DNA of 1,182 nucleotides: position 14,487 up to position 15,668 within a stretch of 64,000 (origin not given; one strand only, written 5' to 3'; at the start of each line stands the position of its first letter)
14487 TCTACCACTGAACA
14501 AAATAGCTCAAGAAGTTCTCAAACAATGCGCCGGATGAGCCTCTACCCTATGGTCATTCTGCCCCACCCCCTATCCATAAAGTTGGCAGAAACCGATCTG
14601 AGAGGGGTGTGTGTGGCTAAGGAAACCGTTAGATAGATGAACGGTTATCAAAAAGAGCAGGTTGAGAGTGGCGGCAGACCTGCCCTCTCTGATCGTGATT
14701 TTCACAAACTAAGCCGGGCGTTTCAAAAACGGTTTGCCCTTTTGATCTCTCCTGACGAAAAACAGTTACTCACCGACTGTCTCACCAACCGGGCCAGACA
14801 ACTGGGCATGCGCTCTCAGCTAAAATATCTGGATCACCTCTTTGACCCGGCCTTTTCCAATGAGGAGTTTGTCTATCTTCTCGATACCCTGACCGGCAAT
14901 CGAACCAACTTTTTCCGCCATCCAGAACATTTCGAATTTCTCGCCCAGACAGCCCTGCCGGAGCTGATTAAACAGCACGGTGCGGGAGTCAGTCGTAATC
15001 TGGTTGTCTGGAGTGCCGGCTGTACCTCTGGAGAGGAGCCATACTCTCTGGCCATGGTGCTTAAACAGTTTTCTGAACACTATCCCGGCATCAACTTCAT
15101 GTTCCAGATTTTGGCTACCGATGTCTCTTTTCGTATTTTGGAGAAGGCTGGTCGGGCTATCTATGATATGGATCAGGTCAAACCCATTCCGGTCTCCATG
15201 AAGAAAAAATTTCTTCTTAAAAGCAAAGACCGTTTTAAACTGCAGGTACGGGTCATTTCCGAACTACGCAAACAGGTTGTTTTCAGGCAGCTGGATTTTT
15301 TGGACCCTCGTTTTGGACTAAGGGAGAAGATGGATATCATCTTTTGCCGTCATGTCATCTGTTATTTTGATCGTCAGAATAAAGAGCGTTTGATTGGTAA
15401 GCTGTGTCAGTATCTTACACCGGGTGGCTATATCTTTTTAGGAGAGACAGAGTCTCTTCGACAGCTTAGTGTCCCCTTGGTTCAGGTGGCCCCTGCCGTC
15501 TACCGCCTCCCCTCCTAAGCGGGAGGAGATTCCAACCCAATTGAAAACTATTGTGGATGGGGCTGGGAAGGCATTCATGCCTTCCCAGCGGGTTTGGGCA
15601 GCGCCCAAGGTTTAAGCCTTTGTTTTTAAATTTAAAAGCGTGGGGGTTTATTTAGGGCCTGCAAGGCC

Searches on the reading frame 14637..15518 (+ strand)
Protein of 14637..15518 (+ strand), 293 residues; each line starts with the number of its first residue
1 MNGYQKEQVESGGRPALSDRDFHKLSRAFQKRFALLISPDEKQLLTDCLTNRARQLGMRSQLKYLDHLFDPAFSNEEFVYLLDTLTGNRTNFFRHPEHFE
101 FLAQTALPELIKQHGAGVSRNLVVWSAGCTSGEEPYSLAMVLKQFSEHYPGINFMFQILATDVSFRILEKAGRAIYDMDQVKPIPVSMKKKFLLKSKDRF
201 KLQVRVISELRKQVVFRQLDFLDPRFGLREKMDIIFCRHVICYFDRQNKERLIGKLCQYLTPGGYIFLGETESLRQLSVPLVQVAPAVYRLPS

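Call 14: find_encoding_contigs(protein=window:14637-15518:+, flank=10000, max_places=10)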
Protein window:14637-15518:+ (293 aa): 2 contigs read that carry it; 1 place shown.
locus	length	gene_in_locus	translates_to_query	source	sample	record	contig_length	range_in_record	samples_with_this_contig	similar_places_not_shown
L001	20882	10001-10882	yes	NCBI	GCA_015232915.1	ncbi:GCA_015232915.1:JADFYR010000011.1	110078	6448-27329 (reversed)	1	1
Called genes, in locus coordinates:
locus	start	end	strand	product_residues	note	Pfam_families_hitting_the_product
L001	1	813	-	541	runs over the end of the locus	PF01814:Hemerythrin, PF00990:GGDEF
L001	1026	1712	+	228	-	PF04055:Radical_SAM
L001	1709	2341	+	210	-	PF02581:TMP-TENI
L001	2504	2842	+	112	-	PF01740:STAS, PF13466:STAS_2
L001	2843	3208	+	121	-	PF00072:Response_reg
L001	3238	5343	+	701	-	PF01627:Hpt, PF02895:H-kinase_dim, PF02518:HATPase_c, PF01584:CheW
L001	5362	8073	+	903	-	PF02743:dCache_1, PF00015:MCPsignal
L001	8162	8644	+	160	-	PF01584:CheW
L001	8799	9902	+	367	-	PF00072:Response_reg, PF01339:CheB_methylest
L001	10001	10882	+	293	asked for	PF13489:Methyltransf_23 (faint), PF01739:CheR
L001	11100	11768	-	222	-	-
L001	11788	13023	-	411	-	PF00044:Gp_dh_N, PF02800:Gp_dh_C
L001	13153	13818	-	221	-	PF00581:Rhodanese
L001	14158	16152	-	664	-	PF00456:Transketolase_N, PF02779:Transket_pyr, PF02780:Transketolase_C, PF22613:Transketolase_C_1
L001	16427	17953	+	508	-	PF01467:CTP_transf_like, PF00294:PfkB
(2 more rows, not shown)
